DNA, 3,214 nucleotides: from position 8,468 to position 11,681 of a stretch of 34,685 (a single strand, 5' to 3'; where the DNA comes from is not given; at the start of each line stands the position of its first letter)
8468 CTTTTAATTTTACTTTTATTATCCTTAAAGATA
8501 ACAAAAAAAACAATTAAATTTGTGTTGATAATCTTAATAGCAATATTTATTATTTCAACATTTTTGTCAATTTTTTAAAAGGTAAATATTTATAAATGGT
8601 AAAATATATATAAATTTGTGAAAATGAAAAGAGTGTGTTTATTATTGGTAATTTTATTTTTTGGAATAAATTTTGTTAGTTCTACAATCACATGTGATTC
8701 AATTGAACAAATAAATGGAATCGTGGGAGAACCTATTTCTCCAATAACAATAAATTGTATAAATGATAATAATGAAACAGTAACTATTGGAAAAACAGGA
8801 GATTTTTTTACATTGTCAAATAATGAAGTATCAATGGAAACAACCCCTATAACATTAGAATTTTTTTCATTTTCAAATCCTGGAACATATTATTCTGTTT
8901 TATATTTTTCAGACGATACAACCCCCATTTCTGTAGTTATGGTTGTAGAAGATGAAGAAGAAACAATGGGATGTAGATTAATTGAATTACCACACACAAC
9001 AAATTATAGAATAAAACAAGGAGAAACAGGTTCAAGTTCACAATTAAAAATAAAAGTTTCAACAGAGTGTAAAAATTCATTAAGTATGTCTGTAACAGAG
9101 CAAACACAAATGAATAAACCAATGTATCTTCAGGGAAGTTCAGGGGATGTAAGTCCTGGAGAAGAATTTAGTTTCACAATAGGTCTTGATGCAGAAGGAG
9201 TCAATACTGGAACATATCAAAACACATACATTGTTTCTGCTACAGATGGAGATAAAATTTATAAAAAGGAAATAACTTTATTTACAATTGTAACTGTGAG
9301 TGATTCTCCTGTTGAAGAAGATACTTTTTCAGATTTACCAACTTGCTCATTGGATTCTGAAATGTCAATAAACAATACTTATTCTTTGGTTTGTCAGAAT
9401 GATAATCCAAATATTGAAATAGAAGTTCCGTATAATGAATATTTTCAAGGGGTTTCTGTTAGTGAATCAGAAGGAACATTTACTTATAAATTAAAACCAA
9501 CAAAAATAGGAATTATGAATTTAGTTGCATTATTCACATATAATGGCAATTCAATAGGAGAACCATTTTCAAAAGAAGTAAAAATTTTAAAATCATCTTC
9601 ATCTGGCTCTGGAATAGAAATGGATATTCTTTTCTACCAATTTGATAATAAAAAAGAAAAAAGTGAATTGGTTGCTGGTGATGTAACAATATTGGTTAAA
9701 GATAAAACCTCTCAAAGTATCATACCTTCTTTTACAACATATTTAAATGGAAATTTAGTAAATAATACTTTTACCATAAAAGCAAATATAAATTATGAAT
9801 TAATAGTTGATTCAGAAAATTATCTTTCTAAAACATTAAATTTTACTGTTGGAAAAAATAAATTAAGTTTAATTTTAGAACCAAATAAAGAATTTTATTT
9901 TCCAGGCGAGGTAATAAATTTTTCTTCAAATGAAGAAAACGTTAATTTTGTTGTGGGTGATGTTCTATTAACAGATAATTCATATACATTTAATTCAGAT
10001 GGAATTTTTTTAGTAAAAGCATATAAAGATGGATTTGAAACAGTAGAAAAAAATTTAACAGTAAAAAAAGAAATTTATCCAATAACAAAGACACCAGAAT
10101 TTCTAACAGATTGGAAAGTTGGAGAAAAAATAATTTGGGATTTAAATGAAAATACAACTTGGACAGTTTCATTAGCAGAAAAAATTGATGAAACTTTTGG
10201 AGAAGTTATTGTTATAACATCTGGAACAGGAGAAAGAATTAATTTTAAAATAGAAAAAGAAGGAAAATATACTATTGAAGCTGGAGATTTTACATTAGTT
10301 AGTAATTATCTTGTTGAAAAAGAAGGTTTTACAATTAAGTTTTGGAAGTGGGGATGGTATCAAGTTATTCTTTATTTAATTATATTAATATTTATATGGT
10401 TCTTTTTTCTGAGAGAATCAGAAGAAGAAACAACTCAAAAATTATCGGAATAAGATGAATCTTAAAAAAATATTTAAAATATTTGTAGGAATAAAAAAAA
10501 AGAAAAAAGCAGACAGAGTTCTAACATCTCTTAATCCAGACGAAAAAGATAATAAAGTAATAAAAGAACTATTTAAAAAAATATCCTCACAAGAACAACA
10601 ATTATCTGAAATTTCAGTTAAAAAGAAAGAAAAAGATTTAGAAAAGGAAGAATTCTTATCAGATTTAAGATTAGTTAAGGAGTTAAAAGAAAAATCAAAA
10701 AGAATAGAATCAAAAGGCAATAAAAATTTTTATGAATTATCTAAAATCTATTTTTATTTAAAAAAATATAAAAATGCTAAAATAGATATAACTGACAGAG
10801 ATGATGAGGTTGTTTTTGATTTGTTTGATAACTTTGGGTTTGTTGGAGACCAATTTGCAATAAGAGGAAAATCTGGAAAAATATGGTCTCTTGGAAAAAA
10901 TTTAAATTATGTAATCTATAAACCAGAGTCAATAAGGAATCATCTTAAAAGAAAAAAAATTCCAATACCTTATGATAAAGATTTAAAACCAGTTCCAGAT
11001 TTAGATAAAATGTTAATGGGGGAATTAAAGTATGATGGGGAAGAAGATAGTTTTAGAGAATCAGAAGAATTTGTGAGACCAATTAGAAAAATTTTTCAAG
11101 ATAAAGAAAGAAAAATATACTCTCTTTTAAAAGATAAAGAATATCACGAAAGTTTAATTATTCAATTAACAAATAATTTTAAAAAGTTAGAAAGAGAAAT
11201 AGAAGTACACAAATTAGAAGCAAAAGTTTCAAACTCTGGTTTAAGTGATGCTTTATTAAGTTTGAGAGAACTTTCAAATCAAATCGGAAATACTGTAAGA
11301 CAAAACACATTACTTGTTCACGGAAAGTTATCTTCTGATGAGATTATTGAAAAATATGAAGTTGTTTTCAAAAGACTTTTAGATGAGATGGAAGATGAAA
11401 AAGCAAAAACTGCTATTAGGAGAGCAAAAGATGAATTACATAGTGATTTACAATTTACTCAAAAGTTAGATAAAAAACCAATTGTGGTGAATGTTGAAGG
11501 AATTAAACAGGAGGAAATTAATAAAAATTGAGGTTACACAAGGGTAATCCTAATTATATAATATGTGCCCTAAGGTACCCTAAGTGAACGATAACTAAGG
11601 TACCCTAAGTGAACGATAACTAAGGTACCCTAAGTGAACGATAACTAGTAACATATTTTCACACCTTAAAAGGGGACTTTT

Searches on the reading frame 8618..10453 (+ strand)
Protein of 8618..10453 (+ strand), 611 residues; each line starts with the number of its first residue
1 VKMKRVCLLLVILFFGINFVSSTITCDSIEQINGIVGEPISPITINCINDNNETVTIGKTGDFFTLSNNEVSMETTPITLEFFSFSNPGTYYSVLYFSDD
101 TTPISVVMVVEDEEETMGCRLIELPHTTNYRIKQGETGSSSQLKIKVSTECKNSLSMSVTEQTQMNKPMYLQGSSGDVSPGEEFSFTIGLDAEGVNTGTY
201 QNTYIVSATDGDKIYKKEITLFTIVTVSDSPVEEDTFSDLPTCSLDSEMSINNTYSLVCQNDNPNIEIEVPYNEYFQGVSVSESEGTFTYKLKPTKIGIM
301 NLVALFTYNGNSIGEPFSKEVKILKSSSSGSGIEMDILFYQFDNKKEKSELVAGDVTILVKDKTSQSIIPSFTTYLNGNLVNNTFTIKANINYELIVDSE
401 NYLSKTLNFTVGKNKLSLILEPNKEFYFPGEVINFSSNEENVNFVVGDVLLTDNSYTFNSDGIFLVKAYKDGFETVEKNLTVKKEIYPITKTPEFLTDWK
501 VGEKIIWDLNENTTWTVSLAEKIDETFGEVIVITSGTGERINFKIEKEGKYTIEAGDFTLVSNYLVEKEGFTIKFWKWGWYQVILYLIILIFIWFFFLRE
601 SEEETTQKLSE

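Call 11: search_protein_families(library=pfam, proteins=[window:8618-10453:+], max_evalue=0.01)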
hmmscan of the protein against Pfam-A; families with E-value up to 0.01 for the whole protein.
window:8618-10453:+ (611 aa): 0 families

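Call 35: search_protein_families(library=phrogs, proteins=[window:8618-10453:+], max_evalue=0.001)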
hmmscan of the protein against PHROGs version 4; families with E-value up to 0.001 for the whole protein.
window:8618-10453:+ (611 aa): 0 families

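Call 68: find_related_loci(query=window:8618-10450:+, collection=viral_contigs, flank=10000)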
Query window:8618-10450:+ (611 aa) in viral_contigs; peptide patterns used: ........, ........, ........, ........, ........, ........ (x = any residue, [..] = any of these).
13 stretches matched a pattern, but none encodes a relative of the query by tblastn (E <= 1e-3).

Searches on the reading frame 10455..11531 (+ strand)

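Call 11: search_protein_families(library=pfam, proteins=[window:10455-11531:+], max_evalue=0.01)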
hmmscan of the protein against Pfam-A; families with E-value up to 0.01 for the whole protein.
window:10455-11531:+ (358 aa): 1 family
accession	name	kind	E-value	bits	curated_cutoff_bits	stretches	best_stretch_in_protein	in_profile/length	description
PF02475.24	TRM5-TYW2_MTfase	-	0.0047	17.3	28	0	88-191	7-113/164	TRM5/TYW2 methyltransferase domain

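Call 35: search_protein_families(library=phrogs, proteins=[window:10455-11531:+], max_evalue=0.001)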
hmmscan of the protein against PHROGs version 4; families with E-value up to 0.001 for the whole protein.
window:10455-11531:+ (358 aa): 0 families
